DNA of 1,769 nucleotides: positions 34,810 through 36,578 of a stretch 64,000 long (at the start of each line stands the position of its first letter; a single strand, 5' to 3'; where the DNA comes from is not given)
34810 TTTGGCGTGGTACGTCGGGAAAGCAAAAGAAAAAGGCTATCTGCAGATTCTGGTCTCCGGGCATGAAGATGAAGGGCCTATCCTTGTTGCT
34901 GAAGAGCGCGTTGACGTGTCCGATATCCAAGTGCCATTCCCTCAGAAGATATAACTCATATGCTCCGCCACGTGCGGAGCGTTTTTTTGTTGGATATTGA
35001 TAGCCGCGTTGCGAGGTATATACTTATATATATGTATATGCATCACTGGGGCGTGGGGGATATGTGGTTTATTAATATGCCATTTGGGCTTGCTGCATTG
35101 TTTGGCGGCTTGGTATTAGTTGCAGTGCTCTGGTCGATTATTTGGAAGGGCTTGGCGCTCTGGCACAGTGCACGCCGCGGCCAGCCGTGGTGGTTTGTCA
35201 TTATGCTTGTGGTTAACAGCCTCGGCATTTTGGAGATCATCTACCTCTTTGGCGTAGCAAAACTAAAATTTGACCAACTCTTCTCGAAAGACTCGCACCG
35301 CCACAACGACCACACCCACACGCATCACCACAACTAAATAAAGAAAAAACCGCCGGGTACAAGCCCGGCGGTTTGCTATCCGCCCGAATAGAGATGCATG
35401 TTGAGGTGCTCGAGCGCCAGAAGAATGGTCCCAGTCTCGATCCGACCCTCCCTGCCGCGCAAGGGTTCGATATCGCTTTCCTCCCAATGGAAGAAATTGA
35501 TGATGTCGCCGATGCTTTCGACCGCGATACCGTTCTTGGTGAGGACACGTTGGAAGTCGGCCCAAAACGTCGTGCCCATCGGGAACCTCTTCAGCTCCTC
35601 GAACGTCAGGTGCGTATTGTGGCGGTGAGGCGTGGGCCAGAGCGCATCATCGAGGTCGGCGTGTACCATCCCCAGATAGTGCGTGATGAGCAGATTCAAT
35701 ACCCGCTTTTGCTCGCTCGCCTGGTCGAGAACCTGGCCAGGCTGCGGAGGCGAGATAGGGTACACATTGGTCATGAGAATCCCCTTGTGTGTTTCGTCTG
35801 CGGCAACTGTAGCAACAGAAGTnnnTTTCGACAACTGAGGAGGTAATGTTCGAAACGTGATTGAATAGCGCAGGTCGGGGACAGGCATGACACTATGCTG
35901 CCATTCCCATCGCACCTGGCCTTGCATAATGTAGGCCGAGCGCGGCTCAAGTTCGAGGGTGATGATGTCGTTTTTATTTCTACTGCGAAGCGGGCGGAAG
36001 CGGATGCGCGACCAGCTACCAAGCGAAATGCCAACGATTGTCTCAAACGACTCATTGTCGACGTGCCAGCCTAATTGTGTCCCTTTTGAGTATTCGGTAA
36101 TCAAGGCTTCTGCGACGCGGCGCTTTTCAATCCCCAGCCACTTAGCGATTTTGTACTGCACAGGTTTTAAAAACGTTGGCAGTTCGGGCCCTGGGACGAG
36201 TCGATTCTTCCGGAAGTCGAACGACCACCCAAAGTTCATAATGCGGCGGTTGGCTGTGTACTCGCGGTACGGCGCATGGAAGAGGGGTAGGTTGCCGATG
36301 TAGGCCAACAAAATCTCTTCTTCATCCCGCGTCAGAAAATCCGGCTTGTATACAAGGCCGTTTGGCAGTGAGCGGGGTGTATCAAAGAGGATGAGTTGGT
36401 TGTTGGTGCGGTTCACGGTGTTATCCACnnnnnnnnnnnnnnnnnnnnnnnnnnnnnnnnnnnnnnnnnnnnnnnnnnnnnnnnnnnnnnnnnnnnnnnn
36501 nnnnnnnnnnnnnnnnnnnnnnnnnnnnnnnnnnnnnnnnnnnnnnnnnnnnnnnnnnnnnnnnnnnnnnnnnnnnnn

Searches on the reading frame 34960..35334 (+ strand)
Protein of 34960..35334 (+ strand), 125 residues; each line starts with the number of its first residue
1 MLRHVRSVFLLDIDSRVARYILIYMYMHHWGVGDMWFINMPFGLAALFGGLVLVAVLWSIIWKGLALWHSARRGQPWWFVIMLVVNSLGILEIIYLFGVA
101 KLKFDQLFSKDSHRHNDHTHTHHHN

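Call 56: search_protein_families(library=pfam, proteins=[window:34960-35334:+], max_evalue=0.01)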
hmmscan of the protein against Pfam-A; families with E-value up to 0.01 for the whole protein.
window:34960-35334:+ (125 aa): 1 family
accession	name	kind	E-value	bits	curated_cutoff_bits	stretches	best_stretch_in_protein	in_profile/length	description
PF18893.5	DUF5652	-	1.2e-20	73.4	23.4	1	50-101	14-65/71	Family of unknown function (DUF5652)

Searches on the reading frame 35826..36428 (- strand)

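Call 56: search_protein_families(library=pfam, proteins=[window:35826-36428:-], max_evalue=0.01)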
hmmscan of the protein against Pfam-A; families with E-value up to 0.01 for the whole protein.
window:35826-36428:- (201 aa): 1 family
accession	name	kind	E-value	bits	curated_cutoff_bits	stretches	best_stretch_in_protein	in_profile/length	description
PF13532.12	2OG-FeII_Oxy_2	-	1.1e-16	62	31.2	1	79-193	69-194/194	2OG-Fe(II) oxygenase superfamily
